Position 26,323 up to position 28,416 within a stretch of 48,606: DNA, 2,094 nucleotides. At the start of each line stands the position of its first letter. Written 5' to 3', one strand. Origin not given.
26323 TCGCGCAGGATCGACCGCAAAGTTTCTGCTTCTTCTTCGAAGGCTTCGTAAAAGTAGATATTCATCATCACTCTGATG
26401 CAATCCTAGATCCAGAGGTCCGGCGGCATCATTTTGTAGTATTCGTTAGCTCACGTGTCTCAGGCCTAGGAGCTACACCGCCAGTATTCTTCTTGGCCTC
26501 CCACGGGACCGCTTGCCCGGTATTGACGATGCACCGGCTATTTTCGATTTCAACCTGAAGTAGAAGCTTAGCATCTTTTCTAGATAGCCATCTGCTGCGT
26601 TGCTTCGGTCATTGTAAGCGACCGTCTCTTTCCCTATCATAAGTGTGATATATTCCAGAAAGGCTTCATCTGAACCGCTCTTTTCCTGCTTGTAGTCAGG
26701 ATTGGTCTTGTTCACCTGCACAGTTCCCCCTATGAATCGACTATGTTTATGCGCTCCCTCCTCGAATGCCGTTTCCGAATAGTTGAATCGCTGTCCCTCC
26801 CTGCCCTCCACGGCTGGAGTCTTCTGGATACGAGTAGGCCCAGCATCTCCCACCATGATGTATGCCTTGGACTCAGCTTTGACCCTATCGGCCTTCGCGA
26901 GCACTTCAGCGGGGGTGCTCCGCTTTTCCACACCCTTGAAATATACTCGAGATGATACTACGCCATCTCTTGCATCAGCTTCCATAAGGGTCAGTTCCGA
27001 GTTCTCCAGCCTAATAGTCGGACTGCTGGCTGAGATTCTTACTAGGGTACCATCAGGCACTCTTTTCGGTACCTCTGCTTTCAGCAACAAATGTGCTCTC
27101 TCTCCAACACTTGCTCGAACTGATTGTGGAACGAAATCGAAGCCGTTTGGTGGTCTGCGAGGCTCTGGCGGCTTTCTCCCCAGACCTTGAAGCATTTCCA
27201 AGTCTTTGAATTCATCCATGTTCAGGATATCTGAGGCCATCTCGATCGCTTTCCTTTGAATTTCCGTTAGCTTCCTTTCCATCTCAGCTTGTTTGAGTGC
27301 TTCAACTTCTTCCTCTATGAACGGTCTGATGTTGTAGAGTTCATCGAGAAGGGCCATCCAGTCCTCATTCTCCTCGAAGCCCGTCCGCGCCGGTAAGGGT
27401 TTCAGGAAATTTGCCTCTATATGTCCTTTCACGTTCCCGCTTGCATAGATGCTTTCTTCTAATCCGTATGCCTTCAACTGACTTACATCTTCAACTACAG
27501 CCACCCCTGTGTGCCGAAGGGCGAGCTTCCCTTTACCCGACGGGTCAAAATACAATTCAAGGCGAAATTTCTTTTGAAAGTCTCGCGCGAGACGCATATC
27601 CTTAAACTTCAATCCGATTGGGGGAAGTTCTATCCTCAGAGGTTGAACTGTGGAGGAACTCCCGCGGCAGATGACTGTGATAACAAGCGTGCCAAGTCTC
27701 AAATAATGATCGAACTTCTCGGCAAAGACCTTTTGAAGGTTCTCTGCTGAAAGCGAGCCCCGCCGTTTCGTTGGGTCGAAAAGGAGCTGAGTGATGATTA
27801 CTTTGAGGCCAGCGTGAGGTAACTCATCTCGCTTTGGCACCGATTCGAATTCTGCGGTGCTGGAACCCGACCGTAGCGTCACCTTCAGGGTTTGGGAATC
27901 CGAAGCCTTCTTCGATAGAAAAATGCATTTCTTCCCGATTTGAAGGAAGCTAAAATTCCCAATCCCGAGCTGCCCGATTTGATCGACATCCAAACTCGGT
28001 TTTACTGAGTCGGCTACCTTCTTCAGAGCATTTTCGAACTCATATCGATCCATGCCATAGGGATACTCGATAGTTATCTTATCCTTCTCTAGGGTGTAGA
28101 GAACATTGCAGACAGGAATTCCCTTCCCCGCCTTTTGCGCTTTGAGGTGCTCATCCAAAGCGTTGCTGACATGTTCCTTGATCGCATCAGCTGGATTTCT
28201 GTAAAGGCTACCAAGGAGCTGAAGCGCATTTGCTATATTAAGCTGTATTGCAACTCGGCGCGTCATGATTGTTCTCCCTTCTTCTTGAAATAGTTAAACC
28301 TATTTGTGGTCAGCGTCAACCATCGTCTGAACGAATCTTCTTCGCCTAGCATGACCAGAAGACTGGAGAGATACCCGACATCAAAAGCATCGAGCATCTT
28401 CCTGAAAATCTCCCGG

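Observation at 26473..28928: Overlapping HTH + divergent GHKL (MORC/Hsp90/MutL-like) ATPase ending in an AT-hook: candidate uncharacterised two-gene DNA-surveillance/defence module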

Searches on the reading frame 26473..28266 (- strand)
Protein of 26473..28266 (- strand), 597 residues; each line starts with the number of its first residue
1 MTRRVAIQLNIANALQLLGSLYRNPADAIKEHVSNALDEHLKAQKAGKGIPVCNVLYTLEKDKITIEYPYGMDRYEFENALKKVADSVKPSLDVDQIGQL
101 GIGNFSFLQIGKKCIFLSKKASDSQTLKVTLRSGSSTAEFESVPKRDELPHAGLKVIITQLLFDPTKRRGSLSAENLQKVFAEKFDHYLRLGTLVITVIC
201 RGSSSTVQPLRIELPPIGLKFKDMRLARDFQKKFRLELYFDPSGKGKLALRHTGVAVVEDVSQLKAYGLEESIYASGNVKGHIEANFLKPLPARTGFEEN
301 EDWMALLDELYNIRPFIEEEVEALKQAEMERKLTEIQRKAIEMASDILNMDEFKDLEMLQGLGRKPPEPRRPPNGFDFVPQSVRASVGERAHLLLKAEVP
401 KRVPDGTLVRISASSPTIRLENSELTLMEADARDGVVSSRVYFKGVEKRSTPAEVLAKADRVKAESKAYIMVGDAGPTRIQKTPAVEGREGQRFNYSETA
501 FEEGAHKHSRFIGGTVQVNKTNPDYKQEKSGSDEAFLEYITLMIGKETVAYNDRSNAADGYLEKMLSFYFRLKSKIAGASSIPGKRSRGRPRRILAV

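Call 3: search_protein_families(library=pfam, proteins=[window:26473-28266:-], max_evalue=1)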
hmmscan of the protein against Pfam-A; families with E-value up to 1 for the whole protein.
window:26473-28266:- (597 aa): 1 family
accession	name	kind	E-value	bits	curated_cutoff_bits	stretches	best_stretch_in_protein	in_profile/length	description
PF13589.12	HATPase_c_3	-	1.1e-06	29.2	25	1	26-136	4-110/137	Histidine kinase-, DNA gyrase B-, and HSP90-like ATPase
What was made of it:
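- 26473..28266 (-): Hsp90-like GHKL ATPase, 597 aa (whole gene). Pfam HATPase_c_3 at aa 26-136 (call 3).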

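Call 4: search_protein_families(library=padloc, proteins=[window:26473-28266:-], max_evalue=1)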
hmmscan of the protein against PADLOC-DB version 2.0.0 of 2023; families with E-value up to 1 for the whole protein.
window:26473-28266:- (597 aa): 0 families

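Call 5: search_protein_families(library=ncbifam, proteins=[window:26473-28266:-], max_evalue=1)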
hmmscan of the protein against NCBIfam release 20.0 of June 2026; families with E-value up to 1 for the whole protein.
window:26473-28266:- (597 aa): 0 families
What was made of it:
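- On Hsp90 / HtpG chaperone family: The window protein has no NCBIfam hit (call 5).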

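Call 6: search_solved_structures(query=window:26473-28266:-, max_evalue=10, show_alignments=2)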
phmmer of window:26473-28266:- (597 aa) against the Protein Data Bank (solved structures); distinct sequences matched with E-value up to 10: 90 (the best 60 are shown).
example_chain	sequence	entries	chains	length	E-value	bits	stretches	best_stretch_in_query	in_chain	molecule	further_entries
1uym_A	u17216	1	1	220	0.043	15.9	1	18-138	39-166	HEAT SHOCK PROTEIN HSP 90-BETA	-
9d9h_A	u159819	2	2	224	0.044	15.9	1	18-139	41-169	Heat shock protein HSP 90-beta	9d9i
5uc4_A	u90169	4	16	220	0.045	15.8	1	18-138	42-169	Heat shock protein HSP 90-beta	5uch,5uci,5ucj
7ulj_A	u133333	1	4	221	0.046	15.8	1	18-138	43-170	Heat shock protein HSP 90-beta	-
6n8w_A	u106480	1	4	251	0.048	15.7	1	19-139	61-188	Heat shock protein HSP 90-beta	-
3nmq_A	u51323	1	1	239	0.049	15.7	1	18-139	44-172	Heat shock protein HSP 90-beta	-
6n8y_A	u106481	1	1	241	0.058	15.5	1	18-139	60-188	Heat shock protein HSP 90-beta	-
7h9k_A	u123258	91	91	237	0.11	14.6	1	66-139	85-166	Heat shock protein HSP 90-alpha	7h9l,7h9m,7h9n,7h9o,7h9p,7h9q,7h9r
5ggz_B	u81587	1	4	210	0.11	14.5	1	66-141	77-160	Heat shock protein HSP 90-alpha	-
2ygf_A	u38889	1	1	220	0.13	14.4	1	82-146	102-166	ATP-DEPENDENT MOLECULAR CHAPERONE HSP82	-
2wep_A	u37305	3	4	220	0.14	14.2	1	82-146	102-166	ATP-DEPENDENT MOLECULAR CHAPERONE HSP82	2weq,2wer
1am1_A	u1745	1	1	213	0.14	14.2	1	82-146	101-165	HEAT SHOCK PROTEIN 90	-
1amw_A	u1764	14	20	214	0.15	14.1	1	82-146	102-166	HEAT SHOCK PROTEIN 90 | HEAT SHOCK PROTEIN HSP82 | ATP-DEPENDENT MOLECULAR CHAPERONE HSP82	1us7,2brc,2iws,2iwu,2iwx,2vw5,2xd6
2yge_A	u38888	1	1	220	0.15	14.1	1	82-146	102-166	ATP-DEPENDENT MOLECULAR CHAPERONE HSP82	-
2bre_A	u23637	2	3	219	0.15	14.1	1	82-146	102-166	ATP-DEPENDENT MOLECULAR CHAPERONE HSP82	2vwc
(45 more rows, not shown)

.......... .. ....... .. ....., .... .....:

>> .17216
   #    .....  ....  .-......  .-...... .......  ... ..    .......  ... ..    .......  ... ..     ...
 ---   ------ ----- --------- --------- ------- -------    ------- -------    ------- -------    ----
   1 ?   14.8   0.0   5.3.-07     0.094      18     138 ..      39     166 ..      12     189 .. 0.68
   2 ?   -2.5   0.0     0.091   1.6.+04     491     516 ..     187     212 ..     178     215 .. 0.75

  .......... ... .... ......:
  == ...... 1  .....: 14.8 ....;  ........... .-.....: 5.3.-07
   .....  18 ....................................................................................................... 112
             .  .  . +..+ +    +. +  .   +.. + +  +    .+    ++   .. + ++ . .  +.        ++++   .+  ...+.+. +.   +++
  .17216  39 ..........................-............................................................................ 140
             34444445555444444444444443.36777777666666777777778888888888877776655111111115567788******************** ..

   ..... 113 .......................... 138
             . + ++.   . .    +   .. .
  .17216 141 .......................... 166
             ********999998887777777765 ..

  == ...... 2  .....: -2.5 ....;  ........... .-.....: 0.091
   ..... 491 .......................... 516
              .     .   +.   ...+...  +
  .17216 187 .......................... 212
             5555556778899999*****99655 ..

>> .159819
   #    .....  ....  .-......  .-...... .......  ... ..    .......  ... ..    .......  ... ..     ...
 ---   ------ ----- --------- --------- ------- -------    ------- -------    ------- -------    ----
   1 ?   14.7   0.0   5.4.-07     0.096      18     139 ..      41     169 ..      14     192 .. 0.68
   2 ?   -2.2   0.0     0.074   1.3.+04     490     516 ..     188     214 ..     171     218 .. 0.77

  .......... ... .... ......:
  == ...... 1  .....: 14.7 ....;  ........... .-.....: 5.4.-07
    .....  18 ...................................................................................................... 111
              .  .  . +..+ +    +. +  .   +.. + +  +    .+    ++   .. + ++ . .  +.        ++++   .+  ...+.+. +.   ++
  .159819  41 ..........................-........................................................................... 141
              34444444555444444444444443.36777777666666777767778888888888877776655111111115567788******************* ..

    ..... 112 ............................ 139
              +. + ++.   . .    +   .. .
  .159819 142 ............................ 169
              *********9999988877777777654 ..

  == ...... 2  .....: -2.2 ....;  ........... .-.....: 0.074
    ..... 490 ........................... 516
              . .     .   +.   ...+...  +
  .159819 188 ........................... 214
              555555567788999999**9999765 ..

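Call 7: find_homologous_proteins(query=window:26473-28266:-, max_evalue=0.001)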
Query window:26473-28266:- (597 aa): 386 proteins with E <= 0.001 among 8000 candidates; the best 120 are listed.
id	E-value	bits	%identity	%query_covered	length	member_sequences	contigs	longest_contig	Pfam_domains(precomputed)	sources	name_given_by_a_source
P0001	0.0e+0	1170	89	100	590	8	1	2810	PF13589.13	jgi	jgi:hypothetical protein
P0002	3.9e-265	899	89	76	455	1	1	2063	-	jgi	jgi:hypothetical protein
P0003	1.6e-250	851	64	99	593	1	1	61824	PF13589.13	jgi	jgi:hypothetical protein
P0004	6.4e-250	849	64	99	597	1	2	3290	-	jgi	-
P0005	2.1e-239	814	60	100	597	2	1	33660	-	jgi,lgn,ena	-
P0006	1.2e-235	802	61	97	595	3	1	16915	-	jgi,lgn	jgi:hypothetical protein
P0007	2.8e-220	751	61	99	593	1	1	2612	PF13589.13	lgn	-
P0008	8.2e-220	750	59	99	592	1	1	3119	PF13589.13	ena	-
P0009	2.0e-219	748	61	99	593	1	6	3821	PF13589.13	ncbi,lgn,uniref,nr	ncbi:MAG: hypothetical protein DDT42_01586 [candidate division WS2 bacterium]|uniref:Uncharacterized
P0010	2.3e-219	748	60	99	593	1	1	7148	PF13589.13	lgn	-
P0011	1.2e-218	746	59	99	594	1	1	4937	PF13589.13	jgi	-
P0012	2.3e-218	745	60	99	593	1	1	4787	PF13589.13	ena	-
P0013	1.1e-217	742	58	99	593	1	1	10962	PF13589.13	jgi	jgi:hypothetical protein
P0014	4.5e-217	740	60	99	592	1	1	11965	PF13589.13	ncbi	-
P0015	6.2e-217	740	58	99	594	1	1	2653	PF13589.13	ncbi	-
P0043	9.2e-212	723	58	99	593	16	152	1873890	PF13589.13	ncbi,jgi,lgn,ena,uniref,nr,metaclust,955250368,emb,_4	ncbi:ATP-binding protein [Acetomicrobium sp.]|jgi:hypothetical protein|uniref:ATP-binding protein n=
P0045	6.0e-211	720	58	99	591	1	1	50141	-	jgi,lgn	jgi:hypothetical protein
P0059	9.3e-206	703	58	98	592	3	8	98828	PF13589.13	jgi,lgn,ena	-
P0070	7.0e-204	697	55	99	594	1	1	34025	PF13589.13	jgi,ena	-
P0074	1.8e-202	692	57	99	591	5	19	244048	PF13589.13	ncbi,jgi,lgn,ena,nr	ncbi:MAG: hypothetical protein D4R82_05215 [Dehalococcoidia bacterium]|nr:MAG: hypothetical protein 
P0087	4.6e-200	684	55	99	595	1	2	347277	PF13589.13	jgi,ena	-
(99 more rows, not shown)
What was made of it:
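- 26473..28266 (-): At least 386 full-length homologues at 50-90% identity (call 7).
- Sequence conservation is high (call 7).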

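Call 9: find_encoding_contigs(protein=P0043, flank=10000, max_places=4)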
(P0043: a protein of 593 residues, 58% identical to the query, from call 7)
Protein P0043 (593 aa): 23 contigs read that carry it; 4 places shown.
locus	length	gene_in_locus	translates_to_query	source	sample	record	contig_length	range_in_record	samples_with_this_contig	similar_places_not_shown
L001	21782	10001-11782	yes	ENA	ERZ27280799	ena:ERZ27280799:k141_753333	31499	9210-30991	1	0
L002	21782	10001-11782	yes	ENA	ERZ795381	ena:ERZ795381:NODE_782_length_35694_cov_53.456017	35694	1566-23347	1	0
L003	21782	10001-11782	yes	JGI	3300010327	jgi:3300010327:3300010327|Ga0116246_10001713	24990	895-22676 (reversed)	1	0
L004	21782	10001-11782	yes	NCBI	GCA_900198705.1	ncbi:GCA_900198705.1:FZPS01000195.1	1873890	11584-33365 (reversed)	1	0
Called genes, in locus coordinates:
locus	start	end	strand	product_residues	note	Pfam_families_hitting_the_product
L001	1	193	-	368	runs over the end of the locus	PF00871:Acetate_kinase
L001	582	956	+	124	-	PF03551:PadR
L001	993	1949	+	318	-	PF00005:ABC_tran, PF13304:AAA_21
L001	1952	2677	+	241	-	PF01061:ABC2_membrane, PF12698:ABC2_membrane_3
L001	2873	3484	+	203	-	PF09335:VTT_dom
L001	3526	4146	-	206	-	PF08303:tRNA_lig_kinase (faint), PF13671:AAA_33, PF13238:AAA_18 (faint)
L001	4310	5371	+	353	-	PF02655:ATP-grasp_3 (weak), PF07478:Dala_Dala_lig_C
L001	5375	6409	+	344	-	PF02655:ATP-grasp_3 (faint), PF07478:Dala_Dala_lig_C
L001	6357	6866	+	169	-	PF00583:Acetyltransf_1, PF13508:Acetyltransf_7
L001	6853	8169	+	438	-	PF04055:Radical_SAM, PF12544:LAM_C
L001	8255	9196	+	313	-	PF03747:ADP_ribosyl_GH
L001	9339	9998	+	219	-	-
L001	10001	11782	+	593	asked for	PF13589:HATPase_c_3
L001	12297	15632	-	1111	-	PF13091:PLDc_2, PF00176:SNF2-rel_dom, PF00270:DEAD (weak), PF04851:ResIII, PF00271:Helicase_C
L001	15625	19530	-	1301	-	PF02384:N6_Mtase (faint), PF20473:MmeI_Mtase (weak), PF07669:Eco57I, PF12950:TaqI_C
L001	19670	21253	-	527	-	PF03235:GmrSD_N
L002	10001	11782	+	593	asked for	PF13589:HATPase_c_3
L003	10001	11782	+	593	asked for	PF13589:HATPase_c_3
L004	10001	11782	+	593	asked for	PF13589:HATPase_c_3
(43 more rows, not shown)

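Call 10: find_encoding_contigs(protein=P0074, flank=10000, max_places=3)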
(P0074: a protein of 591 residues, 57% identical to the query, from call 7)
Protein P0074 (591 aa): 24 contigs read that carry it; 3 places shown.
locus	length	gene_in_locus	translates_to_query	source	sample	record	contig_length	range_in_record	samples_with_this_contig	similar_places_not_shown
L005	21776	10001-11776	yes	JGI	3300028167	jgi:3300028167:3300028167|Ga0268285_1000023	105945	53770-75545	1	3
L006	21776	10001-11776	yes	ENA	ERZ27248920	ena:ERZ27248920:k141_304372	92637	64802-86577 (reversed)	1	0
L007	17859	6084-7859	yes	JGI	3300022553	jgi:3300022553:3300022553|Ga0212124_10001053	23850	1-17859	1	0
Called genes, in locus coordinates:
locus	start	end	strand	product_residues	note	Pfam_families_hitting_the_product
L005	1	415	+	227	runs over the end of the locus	PF01300:Sua5_yciO_yrdC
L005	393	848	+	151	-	PF02502:LacAB_rpiB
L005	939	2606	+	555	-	PF00920:ILVD_EDD_N, PF24877:ILV_EDD_C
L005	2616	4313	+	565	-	PF02776:TPP_enzyme_N, PF00205:TPP_enzyme_M, PF02775:TPP_enzyme_C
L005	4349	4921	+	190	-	PF01842:ACT, PF22629:ACT_AHAS_ss, PF13710:ACT_5, PF10369:ALS_ss_C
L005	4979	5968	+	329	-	PF00670:AdoHcyase_NAD, PF02826:2-Hacid_dh_C, PF03446:NAD_binding_2 (weak), PF03807:F420_oxidored, PF07991:KARI_N, PF01450:KARI_C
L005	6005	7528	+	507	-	PF00682:HMGL-like, PF22617:HCS_D2, PF08502:LeuA_dimer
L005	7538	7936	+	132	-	PF02308:MgtC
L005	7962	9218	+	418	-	PF00330:Aconitase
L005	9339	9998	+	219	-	PF01381:HTH_3 (faint)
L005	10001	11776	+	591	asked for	PF13589:HATPase_c_3 (weak)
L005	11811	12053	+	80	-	-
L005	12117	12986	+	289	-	-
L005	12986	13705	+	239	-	PF22187:DUF6946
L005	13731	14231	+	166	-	PF00694:Aconitase_C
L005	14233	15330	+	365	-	PF00180:Iso_dh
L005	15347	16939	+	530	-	PF00682:HMGL-like, PF22617:HCS_D2, PF08502:LeuA_dimer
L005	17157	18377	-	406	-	PF00108:Thiolase_N, PF02803:Thiolase_C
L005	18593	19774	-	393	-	PF00108:Thiolase_N, PF02803:Thiolase_C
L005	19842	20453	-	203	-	PF14512:TM1586_NiRdase (faint), PF00881:Nitroreductase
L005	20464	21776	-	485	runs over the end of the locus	PF01139:RtcB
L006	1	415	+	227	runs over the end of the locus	PF01300:Sua5_yciO_yrdC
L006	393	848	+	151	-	PF02502:LacAB_rpiB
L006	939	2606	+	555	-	PF00920:ILVD_EDD_N, PF24877:ILV_EDD_C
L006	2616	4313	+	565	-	PF02776:TPP_enzyme_N, PF00205:TPP_enzyme_M, PF02775:TPP_enzyme_C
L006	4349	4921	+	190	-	PF01842:ACT, PF22629:ACT_AHAS_ss, PF13710:ACT_5, PF10369:ALS_ss_C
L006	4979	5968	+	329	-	PF00670:AdoHcyase_NAD, PF02826:2-Hacid_dh_C, PF03446:NAD_binding_2 (weak), PF03807:F420_oxidored, PF07991:KARI_N, PF01450:KARI_C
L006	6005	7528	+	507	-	PF00682:HMGL-like, PF22617:HCS_D2, PF08502:LeuA_dimer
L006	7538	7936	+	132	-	PF02308:MgtC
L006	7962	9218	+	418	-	PF00330:Aconitase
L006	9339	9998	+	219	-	PF01381:HTH_3 (faint)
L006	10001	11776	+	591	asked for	PF13589:HATPase_c_3 (weak)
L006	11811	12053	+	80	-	-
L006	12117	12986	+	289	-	-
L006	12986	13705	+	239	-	PF22187:DUF6946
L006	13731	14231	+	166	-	PF00694:Aconitase_C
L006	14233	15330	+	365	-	PF00180:Iso_dh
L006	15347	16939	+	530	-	PF00682:HMGL-like, PF22617:HCS_D2, PF08502:LeuA_dimer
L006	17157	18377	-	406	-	PF00108:Thiolase_N, PF02803:Thiolase_C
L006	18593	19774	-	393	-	PF00108:Thiolase_N, PF02803:Thiolase_C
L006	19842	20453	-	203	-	PF14512:TM1586_NiRdase (faint), PF00881:Nitroreductase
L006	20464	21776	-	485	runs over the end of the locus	PF01139:RtcB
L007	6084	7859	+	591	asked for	PF13589:HATPase_c_3 (weak)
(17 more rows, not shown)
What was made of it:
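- One copy is inserted inside a leu operon (call 10).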

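Call 11: find_encoding_contigs(protein=P0087, flank=10000, max_places=2)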
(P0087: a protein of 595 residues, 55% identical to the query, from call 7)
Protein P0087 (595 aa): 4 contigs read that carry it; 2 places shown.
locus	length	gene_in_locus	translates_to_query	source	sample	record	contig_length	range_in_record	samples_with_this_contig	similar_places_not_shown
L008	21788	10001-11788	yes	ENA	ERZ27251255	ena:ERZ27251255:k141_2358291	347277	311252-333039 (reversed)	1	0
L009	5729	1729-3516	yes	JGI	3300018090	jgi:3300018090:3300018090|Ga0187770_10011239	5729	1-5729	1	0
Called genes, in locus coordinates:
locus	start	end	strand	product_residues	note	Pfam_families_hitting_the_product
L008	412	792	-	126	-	-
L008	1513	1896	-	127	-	-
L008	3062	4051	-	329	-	PF18863:AbiJ_NTD4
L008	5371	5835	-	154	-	PF10137:CAP12-PCTIR_TIR (weak), PF13676:TIR_2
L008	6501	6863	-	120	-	PF10711:DUF2513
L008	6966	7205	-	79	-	-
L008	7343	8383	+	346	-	PF13384:HTH_23 (faint), PF13518:HTH_28, PF13565:HTH_32, PF00665:rve (weak), PF13683:rve_3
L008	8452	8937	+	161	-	-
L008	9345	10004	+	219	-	PF01381:HTH_3 (faint)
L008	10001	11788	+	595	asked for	PF13589:HATPase_c_3 (weak)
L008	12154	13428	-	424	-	PF00149:Metallophos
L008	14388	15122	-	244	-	PF13730:HTH_36 (weak)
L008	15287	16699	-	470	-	PF13660:DUF4147, PF05161:MOFRL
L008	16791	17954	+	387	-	PF01551:Peptidase_M23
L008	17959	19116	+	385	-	PF13180:PDZ_2 (weak), PF17820:PDZ_6, PF03572:Peptidase_S41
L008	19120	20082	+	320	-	PF04748:Polysacc_deac_2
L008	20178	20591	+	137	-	-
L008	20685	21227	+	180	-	-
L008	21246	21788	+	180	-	PF01862:PvlArgDC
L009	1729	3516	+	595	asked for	PF13589:HATPase_c_3 (weak)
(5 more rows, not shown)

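Call 12: find_encoding_contigs(protein=P0003, flank=10000, max_places=2)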
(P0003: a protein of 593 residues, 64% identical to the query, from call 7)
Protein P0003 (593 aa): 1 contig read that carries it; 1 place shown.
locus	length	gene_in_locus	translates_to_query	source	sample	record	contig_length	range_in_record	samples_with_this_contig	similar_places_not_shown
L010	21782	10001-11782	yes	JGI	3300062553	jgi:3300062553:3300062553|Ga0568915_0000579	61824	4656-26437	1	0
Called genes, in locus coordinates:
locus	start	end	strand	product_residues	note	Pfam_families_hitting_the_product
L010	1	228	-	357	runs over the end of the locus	PF00154:RecA_N, PF06745:ATPase (weak), PF08423:Rad51, PF27531:MT3502_N (weak), PF21096:RecA_C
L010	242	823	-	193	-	PF02834:LigT_PEase, PF13563:2_5_RNA_ligase2, PF02834:LigT_PEase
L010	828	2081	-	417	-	PF00994:MoCF_biosynth, PF18146:CinA_KH, PF02464:CinA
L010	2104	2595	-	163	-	PF04608:PgpA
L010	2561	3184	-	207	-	PF01066:CDP-OH_P_transf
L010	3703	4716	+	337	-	PF00814:TsaD, PF22521:HypF_C_2 (faint), PF02543:Carbam_trans_N (weak)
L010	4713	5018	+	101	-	PF01817:CM_2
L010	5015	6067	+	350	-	PF02618:YceG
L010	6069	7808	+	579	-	PF13205:Big_5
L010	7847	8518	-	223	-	PF01545:Cation_efflux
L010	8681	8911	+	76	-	PF04014:MazE_antitoxin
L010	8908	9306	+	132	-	PF01850:PIN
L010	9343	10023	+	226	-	-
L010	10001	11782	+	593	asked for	PF13589:HATPase_c_3 (weak)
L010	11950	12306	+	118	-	PF00507:Oxidored_q4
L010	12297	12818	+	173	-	PF01058:Oxidored_q6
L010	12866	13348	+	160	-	PF00329:Complex1_30kDa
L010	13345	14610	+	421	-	PF00346:Complex1_49kDa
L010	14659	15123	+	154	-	PF01257:2Fe-2S_thioredx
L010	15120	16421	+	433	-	PF01512:Complex1_51K, PF10531:SLBB, PF22461:SLBB_2, PF10589:NADH_4Fe-4S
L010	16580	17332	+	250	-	PF07638:Sigma70_ECF, PF04542:Sigma70_r2, PF08281:Sigma70_r4_2, PF04545:Sigma70_r4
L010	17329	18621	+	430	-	-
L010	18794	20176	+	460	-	PF12895:ANAPC3 (faint), PF13174:TPR_6 (faint), PF13431:TPR_17 (faint), PF13432:TPR_16 (faint), PF21033:RMD1-3 (faint), PF24575:TPR_Slam (faint), PF13414:TPR_11 (weak), PF13414:TPR_11 (weak), +10 more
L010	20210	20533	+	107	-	PF11950:DUF3467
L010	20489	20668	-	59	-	-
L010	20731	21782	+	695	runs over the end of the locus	-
